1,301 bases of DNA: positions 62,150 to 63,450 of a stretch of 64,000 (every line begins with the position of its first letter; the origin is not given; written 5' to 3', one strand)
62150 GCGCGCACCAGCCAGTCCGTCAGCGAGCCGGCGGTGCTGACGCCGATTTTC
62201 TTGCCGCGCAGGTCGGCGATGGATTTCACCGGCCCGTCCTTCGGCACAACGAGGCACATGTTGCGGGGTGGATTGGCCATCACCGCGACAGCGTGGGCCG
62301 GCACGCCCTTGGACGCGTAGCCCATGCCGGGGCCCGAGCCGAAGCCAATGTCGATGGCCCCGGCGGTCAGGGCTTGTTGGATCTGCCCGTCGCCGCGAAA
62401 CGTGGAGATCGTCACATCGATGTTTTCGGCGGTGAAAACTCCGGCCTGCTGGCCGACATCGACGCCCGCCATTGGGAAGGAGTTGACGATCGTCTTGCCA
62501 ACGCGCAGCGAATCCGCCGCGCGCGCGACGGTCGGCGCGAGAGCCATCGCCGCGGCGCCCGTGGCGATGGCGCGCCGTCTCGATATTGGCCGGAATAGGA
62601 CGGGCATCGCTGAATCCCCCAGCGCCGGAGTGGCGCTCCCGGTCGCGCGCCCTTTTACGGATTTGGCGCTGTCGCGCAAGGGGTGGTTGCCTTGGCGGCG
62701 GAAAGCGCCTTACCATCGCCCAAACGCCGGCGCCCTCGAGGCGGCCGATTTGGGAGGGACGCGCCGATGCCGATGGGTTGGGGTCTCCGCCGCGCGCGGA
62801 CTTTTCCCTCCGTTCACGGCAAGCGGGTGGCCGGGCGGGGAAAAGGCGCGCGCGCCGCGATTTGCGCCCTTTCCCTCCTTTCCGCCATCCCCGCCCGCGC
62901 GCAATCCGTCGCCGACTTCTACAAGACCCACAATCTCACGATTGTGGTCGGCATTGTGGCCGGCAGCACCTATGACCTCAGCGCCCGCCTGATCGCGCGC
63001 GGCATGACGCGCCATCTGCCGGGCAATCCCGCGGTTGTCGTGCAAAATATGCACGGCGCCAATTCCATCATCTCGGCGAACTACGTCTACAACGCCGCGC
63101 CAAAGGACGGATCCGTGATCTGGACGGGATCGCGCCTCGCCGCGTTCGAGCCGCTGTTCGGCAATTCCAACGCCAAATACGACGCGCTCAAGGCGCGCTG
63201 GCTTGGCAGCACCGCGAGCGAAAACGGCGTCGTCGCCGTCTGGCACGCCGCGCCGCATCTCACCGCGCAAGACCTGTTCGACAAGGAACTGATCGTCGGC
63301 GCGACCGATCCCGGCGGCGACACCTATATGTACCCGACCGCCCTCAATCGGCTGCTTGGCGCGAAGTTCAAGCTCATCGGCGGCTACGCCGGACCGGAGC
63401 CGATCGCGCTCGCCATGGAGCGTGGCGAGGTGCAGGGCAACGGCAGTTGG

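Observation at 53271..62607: Second, inverted paralogue of the module, paired with a different transporter class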

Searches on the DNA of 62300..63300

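Call 87: search_rna_families(source=window, start=62300, end=63300, threshold=evalue, max_evalue=1)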
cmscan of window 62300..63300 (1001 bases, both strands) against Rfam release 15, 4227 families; matches with E-value up to 1: 1.
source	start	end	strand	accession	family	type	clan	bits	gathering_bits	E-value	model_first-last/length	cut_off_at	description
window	63077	63223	-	RF03018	RT-15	Gene; sRNA;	-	17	82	0.17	1-192/192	no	RT-15 RNA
